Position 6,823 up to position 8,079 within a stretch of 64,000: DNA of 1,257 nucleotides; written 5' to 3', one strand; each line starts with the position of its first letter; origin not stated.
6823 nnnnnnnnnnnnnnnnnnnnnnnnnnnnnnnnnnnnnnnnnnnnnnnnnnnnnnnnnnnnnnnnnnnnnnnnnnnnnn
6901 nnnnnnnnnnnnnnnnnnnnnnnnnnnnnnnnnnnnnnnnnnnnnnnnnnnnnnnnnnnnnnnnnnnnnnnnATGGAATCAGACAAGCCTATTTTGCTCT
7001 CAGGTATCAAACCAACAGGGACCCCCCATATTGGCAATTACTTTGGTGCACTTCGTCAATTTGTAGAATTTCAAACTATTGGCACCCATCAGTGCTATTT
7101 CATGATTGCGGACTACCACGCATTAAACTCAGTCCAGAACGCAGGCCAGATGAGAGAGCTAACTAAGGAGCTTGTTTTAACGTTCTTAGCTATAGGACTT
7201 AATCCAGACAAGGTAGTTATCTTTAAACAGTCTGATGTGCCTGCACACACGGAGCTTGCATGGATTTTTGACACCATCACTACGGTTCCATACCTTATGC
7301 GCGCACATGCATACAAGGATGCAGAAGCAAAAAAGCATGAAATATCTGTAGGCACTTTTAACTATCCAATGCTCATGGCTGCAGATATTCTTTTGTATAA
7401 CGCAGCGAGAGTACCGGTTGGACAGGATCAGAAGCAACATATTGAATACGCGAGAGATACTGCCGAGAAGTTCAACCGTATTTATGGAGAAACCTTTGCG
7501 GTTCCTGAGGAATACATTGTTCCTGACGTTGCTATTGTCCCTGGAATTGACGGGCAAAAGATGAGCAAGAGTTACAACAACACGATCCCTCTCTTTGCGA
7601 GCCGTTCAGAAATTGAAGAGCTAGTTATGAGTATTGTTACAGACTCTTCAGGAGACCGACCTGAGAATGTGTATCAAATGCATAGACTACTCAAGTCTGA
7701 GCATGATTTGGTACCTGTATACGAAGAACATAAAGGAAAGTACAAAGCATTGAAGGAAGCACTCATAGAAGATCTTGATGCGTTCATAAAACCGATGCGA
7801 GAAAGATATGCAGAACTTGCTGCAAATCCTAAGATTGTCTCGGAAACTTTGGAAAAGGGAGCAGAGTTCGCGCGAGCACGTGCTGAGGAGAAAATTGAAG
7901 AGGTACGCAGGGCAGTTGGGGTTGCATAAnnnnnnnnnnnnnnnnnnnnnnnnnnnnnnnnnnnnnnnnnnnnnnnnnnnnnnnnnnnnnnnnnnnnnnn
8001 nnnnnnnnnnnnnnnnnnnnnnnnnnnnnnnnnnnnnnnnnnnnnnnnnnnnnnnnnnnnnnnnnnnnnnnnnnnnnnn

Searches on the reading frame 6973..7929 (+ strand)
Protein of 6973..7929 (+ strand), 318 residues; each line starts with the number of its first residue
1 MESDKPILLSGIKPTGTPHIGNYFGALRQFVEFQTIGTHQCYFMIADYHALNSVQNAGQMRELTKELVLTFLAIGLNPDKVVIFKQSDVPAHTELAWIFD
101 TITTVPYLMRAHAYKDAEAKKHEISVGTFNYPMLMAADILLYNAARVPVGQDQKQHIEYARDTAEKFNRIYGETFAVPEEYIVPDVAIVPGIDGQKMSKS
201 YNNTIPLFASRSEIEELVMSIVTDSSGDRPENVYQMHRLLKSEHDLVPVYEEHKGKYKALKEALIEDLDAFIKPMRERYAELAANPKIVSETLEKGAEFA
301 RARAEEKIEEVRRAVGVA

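Call 3: search_protein_families(library=pfam, proteins=[window:6973-7929:+], max_evalue=0.01)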
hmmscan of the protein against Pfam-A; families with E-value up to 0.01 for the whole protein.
window:6973-7929:+ (318 aa): 1 family
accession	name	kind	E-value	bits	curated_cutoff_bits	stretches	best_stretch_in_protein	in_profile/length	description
PF00579.31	tRNA-synt_1b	-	4.9e-60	203.8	21.1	1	4-261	4-263/292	tRNA synthetases class I (W and Y)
